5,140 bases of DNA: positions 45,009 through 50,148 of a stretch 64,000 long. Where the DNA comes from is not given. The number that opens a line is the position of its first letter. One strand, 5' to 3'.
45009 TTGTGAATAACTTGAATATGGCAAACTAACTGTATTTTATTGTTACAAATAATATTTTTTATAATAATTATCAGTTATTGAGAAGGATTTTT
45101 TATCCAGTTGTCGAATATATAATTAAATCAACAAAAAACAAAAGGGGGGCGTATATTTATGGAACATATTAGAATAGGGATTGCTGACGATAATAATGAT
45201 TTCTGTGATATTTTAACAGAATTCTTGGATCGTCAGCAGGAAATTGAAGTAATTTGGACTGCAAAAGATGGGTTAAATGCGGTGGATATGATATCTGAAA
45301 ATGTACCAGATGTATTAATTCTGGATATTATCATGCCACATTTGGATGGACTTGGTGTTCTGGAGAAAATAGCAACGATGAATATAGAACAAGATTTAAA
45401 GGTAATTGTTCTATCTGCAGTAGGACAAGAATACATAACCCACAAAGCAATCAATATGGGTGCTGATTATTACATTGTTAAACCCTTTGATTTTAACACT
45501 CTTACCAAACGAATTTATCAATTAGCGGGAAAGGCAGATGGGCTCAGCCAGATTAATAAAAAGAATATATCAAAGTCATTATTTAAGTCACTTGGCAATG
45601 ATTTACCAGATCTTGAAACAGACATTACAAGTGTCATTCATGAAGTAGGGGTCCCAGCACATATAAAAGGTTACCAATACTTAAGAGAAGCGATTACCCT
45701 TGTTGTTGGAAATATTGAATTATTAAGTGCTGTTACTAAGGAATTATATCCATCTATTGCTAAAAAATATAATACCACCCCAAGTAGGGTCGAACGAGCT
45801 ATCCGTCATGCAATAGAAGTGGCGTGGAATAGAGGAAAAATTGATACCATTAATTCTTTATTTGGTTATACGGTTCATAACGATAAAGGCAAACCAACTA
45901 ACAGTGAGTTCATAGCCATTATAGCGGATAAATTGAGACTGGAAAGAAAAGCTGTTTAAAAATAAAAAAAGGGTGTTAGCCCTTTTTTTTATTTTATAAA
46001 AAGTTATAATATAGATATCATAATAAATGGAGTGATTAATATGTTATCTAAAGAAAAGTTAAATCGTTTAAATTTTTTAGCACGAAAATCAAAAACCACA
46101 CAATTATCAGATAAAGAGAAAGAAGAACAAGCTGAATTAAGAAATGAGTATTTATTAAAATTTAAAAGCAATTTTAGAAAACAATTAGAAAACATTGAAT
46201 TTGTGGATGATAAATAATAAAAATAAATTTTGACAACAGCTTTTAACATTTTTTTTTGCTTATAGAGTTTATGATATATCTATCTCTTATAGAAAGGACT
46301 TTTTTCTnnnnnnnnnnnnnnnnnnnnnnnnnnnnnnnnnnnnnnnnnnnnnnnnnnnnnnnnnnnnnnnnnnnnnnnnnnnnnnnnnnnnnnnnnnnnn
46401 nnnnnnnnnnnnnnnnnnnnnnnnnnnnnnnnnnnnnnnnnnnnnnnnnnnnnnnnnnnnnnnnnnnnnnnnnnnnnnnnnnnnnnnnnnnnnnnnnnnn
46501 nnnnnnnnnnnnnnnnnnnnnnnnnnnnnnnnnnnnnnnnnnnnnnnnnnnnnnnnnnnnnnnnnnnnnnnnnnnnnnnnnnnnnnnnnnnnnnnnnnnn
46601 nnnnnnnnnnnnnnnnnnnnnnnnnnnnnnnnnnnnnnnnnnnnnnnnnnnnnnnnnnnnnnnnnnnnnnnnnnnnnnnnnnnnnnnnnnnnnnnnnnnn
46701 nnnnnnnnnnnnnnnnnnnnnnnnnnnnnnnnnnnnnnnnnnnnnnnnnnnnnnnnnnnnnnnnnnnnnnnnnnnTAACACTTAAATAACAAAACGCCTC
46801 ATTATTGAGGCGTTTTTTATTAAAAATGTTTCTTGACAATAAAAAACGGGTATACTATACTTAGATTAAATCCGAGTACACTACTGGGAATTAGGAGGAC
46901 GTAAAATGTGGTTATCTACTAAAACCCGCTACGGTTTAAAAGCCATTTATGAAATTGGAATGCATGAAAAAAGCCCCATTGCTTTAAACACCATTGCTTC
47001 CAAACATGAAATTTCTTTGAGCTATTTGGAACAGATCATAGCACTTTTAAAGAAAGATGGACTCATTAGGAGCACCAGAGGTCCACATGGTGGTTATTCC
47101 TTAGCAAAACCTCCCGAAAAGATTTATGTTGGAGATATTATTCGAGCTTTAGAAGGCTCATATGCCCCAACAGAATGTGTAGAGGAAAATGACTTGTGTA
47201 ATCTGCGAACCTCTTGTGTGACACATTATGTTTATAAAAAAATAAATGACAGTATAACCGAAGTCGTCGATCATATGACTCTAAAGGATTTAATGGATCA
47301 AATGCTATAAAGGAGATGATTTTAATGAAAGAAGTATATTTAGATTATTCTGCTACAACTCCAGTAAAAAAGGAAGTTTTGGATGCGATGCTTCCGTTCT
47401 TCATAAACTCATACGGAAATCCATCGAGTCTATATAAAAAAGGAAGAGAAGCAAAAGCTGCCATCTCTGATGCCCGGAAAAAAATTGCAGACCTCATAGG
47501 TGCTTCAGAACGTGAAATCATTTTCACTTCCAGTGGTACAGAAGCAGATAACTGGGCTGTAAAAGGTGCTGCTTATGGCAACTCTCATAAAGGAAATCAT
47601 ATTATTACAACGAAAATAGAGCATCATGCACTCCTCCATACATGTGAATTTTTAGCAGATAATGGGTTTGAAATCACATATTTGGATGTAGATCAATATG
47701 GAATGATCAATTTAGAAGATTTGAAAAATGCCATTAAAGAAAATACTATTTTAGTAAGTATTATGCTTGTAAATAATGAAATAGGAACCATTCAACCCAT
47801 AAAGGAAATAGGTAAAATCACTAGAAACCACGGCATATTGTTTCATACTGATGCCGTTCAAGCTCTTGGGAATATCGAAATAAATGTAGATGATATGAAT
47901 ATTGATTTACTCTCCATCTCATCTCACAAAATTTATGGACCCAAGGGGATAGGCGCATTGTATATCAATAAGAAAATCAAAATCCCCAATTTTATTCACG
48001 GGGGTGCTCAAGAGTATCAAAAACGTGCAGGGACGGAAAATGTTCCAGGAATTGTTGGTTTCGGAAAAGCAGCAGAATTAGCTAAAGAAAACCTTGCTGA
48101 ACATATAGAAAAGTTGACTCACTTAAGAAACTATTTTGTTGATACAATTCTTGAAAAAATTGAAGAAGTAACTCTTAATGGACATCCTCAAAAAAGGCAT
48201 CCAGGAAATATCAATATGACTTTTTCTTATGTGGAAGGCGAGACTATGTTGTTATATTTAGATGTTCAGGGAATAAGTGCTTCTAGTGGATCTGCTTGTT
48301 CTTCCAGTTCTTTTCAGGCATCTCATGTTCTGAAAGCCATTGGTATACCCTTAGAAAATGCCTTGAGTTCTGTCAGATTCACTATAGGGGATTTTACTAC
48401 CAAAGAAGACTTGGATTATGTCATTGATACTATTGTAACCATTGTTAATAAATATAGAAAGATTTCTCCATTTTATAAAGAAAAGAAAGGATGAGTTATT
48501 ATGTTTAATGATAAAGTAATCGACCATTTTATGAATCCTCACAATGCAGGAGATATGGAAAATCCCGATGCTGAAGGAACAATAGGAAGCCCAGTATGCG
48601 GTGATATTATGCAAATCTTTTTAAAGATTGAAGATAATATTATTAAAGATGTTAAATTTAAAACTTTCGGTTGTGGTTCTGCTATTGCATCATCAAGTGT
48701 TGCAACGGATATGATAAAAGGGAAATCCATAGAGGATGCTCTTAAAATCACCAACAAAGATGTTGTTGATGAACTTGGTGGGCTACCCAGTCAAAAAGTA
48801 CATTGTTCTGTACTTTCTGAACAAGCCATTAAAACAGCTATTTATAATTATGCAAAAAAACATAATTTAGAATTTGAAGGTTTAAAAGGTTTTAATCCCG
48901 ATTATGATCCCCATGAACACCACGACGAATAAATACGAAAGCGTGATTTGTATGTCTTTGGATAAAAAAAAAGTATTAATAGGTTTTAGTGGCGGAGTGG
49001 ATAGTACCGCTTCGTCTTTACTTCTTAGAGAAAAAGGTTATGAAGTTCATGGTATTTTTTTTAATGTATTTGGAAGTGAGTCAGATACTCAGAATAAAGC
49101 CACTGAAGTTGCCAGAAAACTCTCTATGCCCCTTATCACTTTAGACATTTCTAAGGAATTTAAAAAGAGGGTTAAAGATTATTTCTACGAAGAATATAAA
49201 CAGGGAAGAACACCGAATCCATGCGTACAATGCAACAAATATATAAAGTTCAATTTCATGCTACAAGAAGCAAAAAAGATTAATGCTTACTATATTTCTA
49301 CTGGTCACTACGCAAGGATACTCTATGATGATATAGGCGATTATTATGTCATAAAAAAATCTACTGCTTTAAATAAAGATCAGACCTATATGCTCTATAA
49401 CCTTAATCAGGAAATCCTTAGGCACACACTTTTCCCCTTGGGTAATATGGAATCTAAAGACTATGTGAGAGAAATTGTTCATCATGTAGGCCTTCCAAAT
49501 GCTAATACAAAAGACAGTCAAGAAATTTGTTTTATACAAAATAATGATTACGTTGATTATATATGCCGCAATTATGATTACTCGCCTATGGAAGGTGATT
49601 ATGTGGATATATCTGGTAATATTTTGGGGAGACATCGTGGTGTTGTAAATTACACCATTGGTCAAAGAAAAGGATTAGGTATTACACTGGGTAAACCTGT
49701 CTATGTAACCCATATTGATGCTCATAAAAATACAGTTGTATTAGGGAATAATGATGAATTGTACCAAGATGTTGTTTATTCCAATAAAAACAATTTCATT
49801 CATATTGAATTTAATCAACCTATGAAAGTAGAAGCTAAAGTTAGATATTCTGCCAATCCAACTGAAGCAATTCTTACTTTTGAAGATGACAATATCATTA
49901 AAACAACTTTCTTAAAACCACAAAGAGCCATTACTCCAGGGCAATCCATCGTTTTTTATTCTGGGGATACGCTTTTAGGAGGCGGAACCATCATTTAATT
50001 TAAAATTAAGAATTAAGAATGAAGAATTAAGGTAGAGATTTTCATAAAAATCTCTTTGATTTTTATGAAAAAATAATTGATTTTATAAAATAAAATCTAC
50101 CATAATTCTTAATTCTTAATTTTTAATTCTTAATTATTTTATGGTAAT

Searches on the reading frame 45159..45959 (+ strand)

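Call 47: search_protein_families(library=pfam, proteins=[window:45159-45959:+])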
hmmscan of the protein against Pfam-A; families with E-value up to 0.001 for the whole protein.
window:45159-45959:+ (266 aa): 2 families
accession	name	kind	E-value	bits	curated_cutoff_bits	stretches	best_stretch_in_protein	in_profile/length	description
PF08769.17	Spo0A_C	-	1.2e-46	157.4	25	1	156-259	1-104/104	Sporulation initiation factor Spo0A C terminal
PF00072.30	Response_reg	-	9.7e-25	87.3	30.2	1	7-119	2-110/111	Response regulator receiver domain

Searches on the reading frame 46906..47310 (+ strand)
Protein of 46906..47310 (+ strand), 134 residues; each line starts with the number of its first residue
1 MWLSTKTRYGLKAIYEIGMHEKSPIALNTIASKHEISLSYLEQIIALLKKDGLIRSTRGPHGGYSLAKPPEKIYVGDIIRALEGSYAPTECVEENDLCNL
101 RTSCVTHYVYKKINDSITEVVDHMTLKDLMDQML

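Call 47: search_protein_families(library=pfam, proteins=[window:46906-47310:+])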
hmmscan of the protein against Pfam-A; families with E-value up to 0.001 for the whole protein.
window:46906-47310:+ (134 aa): 2 families
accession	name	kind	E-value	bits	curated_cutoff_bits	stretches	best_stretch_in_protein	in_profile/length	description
PF02082.26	Rrf2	-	4.4e-40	137.3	30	1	3-131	1-131/132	Iron-dependent Transcriptional regulator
PF03444.21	HrcA_DNA-bdg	-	0.00013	22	21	1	8-65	7-64/79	Winged helix-turn-helix transcription repressor, HrcA DNA-binding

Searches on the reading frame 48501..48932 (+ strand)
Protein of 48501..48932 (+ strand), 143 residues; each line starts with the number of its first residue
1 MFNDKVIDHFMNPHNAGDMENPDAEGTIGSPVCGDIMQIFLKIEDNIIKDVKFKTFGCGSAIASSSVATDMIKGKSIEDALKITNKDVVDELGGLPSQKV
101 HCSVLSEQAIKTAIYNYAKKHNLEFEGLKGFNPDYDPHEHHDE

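Call 47: search_protein_families(library=pfam, proteins=[window:48501-48932:+])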
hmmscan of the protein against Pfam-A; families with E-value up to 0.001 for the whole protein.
window:48501-48932:+ (143 aa): 1 family
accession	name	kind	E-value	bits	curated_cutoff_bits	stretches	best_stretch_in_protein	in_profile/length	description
PF01592.21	NifU_N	-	1e-47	161.9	22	1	2-122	2-125/127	NifU-like N terminal domain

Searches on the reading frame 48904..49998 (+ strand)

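Call 18: search_protein_families(library=pfam, proteins=[window:48904-49998:+])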
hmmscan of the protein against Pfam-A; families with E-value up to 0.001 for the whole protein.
window:48904-49998:+ (364 aa): 9 families
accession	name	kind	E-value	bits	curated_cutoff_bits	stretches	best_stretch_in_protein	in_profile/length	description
PF03054.22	tRNA_Me_trans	-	4.8e-56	190.1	20.6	1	22-212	1-201/202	tRNA methyl transferase HUP domain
PF20259.3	tRNA_Me_trans_M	-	1.1e-18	67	27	1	228-281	10-65/66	tRNA methyl transferase PRC-barrel domain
PF20258.4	tRNA_Me_trans_C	-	1.8e-18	67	20.6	1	296-363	9-77/77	Aminomethyltransferase beta-barrel domain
PF02540.23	NAD_synthase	-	1.8e-07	31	21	1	20-137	17-131/242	NAD synthase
PF06508.19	QueC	-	5.1e-06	26.6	22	1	23-134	1-119/210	Queuosine biosynthesis protein QueC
PF02568.20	ThiI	-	0.00012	22.2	20.5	1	22-74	4-57/197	Thiamine biosynthesis protein (ThiI)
PF24167.1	DUF7411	-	0.00013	22.1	28.7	1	23-94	2-70/194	Family of unknown function (DUF7411)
PF01507.26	PAPS_reduct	-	0.00014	22.3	22.5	1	25-134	3-107/175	Phosphoadenosine phosphosulfate reductase domain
PF00764.25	Arginosuc_synth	-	0.00015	22.3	27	1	23-96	1-72/162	Arginosuccinate synthase N-terminal HUP domain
